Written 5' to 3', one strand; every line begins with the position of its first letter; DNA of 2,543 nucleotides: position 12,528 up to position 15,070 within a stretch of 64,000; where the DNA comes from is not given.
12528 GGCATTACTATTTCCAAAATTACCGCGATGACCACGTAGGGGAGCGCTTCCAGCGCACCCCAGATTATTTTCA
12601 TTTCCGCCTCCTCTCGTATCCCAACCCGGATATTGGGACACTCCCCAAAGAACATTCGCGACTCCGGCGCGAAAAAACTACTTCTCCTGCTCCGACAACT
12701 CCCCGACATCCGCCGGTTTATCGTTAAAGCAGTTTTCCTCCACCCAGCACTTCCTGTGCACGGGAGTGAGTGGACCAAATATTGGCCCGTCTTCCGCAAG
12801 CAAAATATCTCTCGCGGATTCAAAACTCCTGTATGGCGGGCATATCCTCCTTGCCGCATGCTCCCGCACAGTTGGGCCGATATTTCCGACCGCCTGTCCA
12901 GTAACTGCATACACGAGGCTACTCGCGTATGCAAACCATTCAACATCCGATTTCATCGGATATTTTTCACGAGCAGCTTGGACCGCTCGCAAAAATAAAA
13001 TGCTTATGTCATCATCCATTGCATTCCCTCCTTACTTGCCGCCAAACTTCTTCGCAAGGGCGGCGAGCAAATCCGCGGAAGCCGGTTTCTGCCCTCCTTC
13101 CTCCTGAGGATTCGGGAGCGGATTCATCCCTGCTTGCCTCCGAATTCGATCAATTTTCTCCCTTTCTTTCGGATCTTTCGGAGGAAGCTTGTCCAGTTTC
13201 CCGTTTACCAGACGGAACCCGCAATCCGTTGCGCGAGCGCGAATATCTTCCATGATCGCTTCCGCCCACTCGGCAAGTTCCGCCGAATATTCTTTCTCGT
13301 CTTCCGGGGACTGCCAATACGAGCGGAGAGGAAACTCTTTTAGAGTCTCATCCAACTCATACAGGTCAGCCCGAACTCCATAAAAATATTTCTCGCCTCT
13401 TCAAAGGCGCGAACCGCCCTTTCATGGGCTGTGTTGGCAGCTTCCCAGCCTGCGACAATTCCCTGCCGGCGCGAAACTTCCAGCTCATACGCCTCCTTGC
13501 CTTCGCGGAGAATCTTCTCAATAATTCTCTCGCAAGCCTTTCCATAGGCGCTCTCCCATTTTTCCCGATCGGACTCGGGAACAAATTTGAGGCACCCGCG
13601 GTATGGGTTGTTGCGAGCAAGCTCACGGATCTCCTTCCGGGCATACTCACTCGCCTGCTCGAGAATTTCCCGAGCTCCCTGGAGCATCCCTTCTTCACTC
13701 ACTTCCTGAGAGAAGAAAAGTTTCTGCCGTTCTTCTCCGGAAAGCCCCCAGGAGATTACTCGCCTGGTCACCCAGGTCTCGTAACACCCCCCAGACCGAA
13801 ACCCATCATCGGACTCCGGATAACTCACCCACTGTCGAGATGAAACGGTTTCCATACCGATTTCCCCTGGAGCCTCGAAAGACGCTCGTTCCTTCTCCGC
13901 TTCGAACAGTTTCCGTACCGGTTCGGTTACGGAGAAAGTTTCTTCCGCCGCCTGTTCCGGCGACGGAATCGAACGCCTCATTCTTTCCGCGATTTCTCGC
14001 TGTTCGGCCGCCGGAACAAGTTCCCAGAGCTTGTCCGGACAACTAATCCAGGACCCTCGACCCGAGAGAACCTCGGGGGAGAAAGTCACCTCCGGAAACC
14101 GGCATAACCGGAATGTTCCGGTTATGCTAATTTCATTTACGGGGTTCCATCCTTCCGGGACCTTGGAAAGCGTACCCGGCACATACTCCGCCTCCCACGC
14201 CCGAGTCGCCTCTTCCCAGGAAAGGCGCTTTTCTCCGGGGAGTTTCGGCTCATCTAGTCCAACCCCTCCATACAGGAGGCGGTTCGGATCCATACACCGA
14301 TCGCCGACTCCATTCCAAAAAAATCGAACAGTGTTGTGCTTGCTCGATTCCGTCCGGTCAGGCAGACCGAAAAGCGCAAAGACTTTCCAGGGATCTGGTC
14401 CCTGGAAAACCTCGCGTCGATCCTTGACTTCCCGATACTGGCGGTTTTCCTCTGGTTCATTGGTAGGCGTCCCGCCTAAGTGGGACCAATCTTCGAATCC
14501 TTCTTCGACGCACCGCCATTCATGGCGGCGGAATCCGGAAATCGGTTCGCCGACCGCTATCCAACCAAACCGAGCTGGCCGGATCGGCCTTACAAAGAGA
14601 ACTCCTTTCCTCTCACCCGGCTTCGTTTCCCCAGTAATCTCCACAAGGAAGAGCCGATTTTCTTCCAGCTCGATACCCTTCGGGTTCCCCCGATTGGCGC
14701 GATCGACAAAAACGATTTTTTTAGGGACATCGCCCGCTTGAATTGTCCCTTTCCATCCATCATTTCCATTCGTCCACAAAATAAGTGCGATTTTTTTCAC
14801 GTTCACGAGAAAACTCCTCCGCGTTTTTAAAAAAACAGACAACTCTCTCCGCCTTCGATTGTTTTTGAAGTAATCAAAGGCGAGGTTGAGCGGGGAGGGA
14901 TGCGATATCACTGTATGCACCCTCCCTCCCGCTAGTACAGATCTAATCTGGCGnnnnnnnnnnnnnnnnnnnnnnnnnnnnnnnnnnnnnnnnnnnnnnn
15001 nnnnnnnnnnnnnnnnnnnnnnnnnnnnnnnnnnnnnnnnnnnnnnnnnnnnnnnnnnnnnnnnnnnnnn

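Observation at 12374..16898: GC-rich block of six consecutive minus-strand genes with no recognisable homology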

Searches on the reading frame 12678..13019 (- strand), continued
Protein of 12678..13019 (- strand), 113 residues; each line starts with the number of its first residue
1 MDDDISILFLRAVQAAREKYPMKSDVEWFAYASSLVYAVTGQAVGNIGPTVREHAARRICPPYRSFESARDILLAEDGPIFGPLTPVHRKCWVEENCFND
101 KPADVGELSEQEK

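Call 97: fold_search(model_id=the predicted structure, library=viral)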
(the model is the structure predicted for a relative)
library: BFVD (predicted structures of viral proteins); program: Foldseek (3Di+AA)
matches with E <= 10: 516; with E <= 0.001: 0
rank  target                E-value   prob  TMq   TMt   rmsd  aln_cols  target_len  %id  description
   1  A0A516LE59            9.4e-03  0.25  0.08  0.07  27.0       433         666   13  (no name in the UniProt tables at hand)
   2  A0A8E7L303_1          2.4e-02  0.08  0.08  0.07  42.8       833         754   10  Tail protein [Enterococcus phage 113]
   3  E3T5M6                4.2e-02  0.97  0.09  0.30  10.1        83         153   17  Uncharacterized protein [Cafeteria roenbergensis virus (strain BV-PW1)]
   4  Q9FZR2                4.9e-02  0.12  0.11  0.10  42.5       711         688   10  P81 [Mycoplasma phage P1]
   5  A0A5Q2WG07            5.1e-02  0.80  0.07  0.30  10.3        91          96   14  Uncharacterized protein [Gordonia phage Syleon]
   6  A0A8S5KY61            5.1e-02  0.35  0.05  0.20  18.2       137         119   14  Uncharacterized protein [ssRNA phage SRR6960803_6]
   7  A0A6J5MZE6            6.7e-02  0.25  0.09  0.16  19.4       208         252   10  Uncharacterized protein [uncultured Caudovirales phage]
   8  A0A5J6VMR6            9.5e-02  0.90  0.08  0.28  10.2        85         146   20  S1-like domain-containing protein [Megaviridae environmental sample]
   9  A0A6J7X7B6            1.1e-01  0.97  0.08  0.11  11.0        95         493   14  AdoMet_MTases domain containing protein [uncultured Caudovirales phage]
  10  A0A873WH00            1.2e-01  0.08  0.06  0.11  30.0       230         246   10  Uncharacterized protein [Klebsiella phage Miami]
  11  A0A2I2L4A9            1.4e-01  0.08  0.06  0.12  25.1       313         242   10  Transmembrane domain-containing protein [Orpheovirus IHUMI-LCC2]
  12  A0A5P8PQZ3            1.4e-01  0.02  0.06  0.05  46.4       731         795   10  Uncharacterized protein [Acinetobacter phage VB_ApiP_XC38]
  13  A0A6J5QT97            1.5e-01  0.23  0.07  0.19  19.9       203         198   11  Uncharacterized protein [uncultured Caudovirales phage]
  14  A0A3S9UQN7            1.5e-01  0.03  0.06  0.07  37.1       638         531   11  Uncharacterized protein [Mycobacterium phage DrLupo]
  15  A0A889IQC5            1.7e-01  0.87  0.08  0.33   5.0        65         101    9  (no name in the UniProt tables at hand)
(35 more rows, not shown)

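Call 98: search_dna_similar(query=P0001, collection=phages, mode=protein, max_evalue=0.01)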
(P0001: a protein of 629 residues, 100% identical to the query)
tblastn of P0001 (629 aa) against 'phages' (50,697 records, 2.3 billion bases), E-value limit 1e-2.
No match.

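Call 99: search_dna_similar(query=P0001, collection=plasmids, mode=protein, max_evalue=0.01)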
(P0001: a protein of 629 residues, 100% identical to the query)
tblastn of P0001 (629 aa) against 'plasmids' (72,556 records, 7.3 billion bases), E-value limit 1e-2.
No match.

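Call 102: list_cluster_members(proteins=[P0008, P0009, P0011, P0012, P0013, P0016, P0019, P0022, P0025, P0018])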
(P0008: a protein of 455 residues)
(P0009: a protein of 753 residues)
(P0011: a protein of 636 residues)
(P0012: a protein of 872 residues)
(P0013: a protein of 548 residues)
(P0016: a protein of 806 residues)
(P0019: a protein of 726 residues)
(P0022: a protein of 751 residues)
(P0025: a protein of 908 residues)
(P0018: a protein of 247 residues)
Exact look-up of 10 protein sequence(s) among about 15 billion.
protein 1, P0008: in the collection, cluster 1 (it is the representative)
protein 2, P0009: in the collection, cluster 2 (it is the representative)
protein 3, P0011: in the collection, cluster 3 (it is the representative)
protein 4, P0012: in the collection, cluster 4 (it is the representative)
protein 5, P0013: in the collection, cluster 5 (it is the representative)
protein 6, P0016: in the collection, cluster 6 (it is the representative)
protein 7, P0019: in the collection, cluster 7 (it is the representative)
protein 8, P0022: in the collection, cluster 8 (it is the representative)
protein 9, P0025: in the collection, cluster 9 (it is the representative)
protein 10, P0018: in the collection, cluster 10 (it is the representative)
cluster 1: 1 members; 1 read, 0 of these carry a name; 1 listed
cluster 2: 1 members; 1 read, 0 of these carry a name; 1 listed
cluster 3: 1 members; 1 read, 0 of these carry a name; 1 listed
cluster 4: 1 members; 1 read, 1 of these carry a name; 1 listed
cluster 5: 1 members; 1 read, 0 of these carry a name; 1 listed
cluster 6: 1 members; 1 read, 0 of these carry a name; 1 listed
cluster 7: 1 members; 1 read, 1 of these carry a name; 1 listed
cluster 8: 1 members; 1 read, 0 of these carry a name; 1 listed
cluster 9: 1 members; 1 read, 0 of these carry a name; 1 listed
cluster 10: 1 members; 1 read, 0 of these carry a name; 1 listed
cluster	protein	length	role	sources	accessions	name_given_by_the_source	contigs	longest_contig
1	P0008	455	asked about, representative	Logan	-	-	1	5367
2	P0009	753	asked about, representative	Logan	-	-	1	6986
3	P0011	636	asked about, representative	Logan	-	-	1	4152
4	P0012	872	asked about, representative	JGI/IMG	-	hypothetical protein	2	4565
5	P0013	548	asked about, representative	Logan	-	-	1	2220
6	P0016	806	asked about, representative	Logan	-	-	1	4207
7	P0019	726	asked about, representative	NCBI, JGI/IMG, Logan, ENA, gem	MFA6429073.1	MAG: hypothetical protein WCV84_01075 [Patescibacteria group bacterium]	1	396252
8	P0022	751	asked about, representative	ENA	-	-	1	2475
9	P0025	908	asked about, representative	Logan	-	-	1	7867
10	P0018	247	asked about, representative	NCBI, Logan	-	-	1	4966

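Call 103: find_encoding_contigs(protein=P0019, flank=10000, max_places=2)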
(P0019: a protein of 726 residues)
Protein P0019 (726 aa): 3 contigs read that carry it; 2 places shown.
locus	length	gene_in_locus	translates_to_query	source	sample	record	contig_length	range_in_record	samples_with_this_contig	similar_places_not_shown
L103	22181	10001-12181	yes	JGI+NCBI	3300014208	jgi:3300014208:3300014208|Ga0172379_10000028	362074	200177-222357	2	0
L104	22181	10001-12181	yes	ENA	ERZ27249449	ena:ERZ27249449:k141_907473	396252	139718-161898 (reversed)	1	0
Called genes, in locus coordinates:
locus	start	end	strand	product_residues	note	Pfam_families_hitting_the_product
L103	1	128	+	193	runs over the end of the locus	PF13482:RNase_H_2, PF10108:DNA_pol_B_exo2 (faint)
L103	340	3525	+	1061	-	PF03477:ATP-cone, PF08471:Ribonuc_red_2_N, PF02867:Ribonuc_red_lgC, PF12637:TSCPD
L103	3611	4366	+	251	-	PF01326:PPDK_N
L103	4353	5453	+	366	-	PF00391:PEP-utilizers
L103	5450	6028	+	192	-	PF02572:CobA_CobO_BtuR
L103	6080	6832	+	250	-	PF01978:TrmB, PF24033:DUF7342 (faint)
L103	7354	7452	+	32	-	-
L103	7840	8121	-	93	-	-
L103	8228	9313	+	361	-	PF02646:RmuC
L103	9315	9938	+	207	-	PF02698:DUF218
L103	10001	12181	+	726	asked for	-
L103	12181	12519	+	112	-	-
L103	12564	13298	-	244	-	-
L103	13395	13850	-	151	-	-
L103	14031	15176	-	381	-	PF01168:Ala_racemase_N, PF00842:Ala_racemase_C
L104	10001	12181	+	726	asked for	-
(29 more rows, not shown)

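Call 104: find_encoding_contigs(protein=P0025, flank=10000, max_places=2)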
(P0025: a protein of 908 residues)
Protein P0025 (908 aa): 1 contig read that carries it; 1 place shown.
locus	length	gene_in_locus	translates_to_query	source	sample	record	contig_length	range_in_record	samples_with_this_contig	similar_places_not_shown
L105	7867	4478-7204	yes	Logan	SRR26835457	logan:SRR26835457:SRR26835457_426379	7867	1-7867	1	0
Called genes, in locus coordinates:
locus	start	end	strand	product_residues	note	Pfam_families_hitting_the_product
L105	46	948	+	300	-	PF04343:DUF488, PF22751:DUF488-N3a (weak)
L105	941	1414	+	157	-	PF02796:HTH_7 (faint), PF00196:GerE (faint), PF08281:Sigma70_r4_2 (faint), PF13384:HTH_23 (faint), PF13936:HTH_38 (faint)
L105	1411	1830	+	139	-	-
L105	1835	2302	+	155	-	-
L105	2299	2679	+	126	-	-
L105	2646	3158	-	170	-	-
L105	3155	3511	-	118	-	-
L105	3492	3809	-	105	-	-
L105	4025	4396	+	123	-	-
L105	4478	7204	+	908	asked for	-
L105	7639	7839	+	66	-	-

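Call 106: search_protein_families(library=phrogs, proteins=[L105:46-948:+, L105:941-1414:+, L105:1411-1830:+, L105:1835-2302:+, L105:2299-2679:+, L105:2646-3158:-, L105:3155-3511:-, L105:3492-3809:-, L105:4025-4396:+, P0025], max_evalue=0.01)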
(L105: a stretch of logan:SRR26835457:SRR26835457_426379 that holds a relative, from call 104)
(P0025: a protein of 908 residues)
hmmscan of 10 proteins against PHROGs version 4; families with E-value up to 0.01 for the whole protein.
L105:46-948:+ (300 aa): 2 families
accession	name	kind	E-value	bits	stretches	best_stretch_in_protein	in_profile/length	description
phrog_3193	-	unknown function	9.5e-35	121.4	1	156-282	88-217/269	-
phrog_2450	-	unknown function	7.5e-05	23.4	1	82-146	100-167/346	-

L105:941-1414:+ (157 aa): 8 families
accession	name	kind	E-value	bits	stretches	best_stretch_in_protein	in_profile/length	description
phrog_664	-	DNA, RNA and nucleotide metabolism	1e-06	29.8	1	34-109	76-143/210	DNA binding protein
phrog_20467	-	DNA, RNA and nucleotide metabolism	3.5e-06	27.9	0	25-91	40-101/112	HNH endonuclease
phrog_3855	-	DNA, RNA and nucleotide metabolism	0.00014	23.3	0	47-88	58-99/115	HTH DNA binding protein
phrog_30937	-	unknown function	0.00044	21.2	1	36-91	9-60/62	-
phrog_472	-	transcription regulation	0.00063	19.7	0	40-110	198-273/523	WhiB transcriptional factor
phrog_125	-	DNA, RNA and nucleotide metabolism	0.0026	18.3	0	41-109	155-220/254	DNA invertase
phrog_323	-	transcription regulation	0.0035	17.9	1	65-135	161-240/319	transcriptional regulator, D5-like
phrog_769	-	transcription regulation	0.0087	17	0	64-115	20-65/89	transcriptional repressor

L105:1411-1830:+ (139 aa): 0 families

L105:1835-2302:+ (155 aa): 2 families
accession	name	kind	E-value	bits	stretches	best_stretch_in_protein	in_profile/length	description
phrog_645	-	DNA, RNA and nucleotide metabolism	3.6e-28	100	1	3-120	13-133/196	Rnase E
phrog_7106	-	head and packaging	0.0062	17.8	0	33-66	7-43/72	major head protein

L105:2299-2679:+ (126 aa): 0 families

L105:2646-3158:- (170 aa): 0 families

L105:3155-3511:- (118 aa): 0 families

L105:3492-3809:- (105 aa): 0 families

L105:4025-4396:+ (123 aa): 2 families
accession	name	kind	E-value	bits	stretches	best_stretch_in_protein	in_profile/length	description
phrog_30542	-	unknown function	1e-15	58.7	1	2-118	127-234/237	-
phrog_21731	-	unknown function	3.7e-09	37.1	1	3-118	97-205/329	-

P0025 (908 aa): 0 families

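Call 116: search_solved_structures(query=A4, max_evalue=1)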
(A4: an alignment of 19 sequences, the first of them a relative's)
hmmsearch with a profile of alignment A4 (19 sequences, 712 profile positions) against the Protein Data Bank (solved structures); distinct sequences matched with E-value up to 1: 11.
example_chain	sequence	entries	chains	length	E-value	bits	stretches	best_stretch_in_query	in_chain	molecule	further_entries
8t5e_A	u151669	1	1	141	0.0027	19.2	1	350-479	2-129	Bim_fulldiff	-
9isj_A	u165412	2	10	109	0.06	14.8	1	429-507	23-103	Cell division protein ZapA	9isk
5cws_C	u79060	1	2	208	0.16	13.4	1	354-494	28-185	Nucleoporin NSP1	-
4p1m_A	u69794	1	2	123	0.2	13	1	428-508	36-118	Cell division protein ZapA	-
8q5h_K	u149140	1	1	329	0.23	12.8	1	430-526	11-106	Kinetochore scaffold 1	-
4xa3_A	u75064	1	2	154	0.26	12.7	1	361-449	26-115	Gp7-MYH7(1361-1425)-Eb1 chimera protein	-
5ova_A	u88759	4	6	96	0.63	11.4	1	513-590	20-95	SH3 and multiple ankyrin repeat domains protein 3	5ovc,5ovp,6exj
7tbi_M1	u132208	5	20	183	0.69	11.3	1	354-499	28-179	Nsp1 | NUP62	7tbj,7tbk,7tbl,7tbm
1utg_A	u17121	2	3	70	0.77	11.1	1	223-257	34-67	UTEROGLOBIN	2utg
3o5n_A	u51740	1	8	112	0.94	10.8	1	512-590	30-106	SH3 and multiple ankyrin repeat domains protein 3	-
32cr_A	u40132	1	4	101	0.96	10.8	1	512-590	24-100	SH3 and multiple ankyrin repeat domains protein 3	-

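Call 119: search_solved_structures(query=window:12678-13019:-, max_evalue=1)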
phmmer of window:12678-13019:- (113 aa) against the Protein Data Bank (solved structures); distinct sequences matched with E-value up to 1: 1.
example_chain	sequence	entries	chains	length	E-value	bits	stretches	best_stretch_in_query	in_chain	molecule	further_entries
2m47_A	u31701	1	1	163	0.55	13.4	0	48-84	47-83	Uncharacterized protein Cgl2373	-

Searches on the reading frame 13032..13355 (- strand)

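Call 7: search_protein_families(library=pfam, proteins=[window:13032-13355:-], max_evalue=1)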
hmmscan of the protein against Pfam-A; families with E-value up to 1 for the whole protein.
window:13032-13355:- (107 aa): 1 family
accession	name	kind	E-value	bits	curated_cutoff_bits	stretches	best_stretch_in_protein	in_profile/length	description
PF19252.4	HIND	-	0.074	12.9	25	1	70-83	11-24/25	HIND motif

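Call 8: search_protein_families(library=padloc, proteins=[window:13032-13355:-], max_evalue=1)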
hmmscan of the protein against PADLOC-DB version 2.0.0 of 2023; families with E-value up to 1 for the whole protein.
window:13032-13355:- (107 aa): 0 families

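Call 9: search_protein_families(library=phrogs, proteins=[window:13032-13355:-], max_evalue=1)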
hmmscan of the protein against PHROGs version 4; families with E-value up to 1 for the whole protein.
window:13032-13355:- (107 aa): 0 families

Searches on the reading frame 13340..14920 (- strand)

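Call 7: search_protein_families(library=pfam, proteins=[window:13340-14920:-], max_evalue=1)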
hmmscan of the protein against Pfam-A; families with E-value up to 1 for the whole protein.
window:13340-14920:- (526 aa): 0 families

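Call 8: search_protein_families(library=padloc, proteins=[window:13340-14920:-], max_evalue=1)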
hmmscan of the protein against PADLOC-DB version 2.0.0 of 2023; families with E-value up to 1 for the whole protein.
window:13340-14920:- (526 aa): 0 families

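Call 9: search_protein_families(library=phrogs, proteins=[window:13340-14920:-], max_evalue=1)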
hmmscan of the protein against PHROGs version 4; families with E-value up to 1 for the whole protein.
window:13340-14920:- (526 aa): 2 families
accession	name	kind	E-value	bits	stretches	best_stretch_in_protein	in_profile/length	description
phrog_4194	-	unknown function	0.34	12.2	1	454-475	11-32/49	-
phrog_8317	-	unknown function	0.52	11.5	0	423-457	10-43/74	-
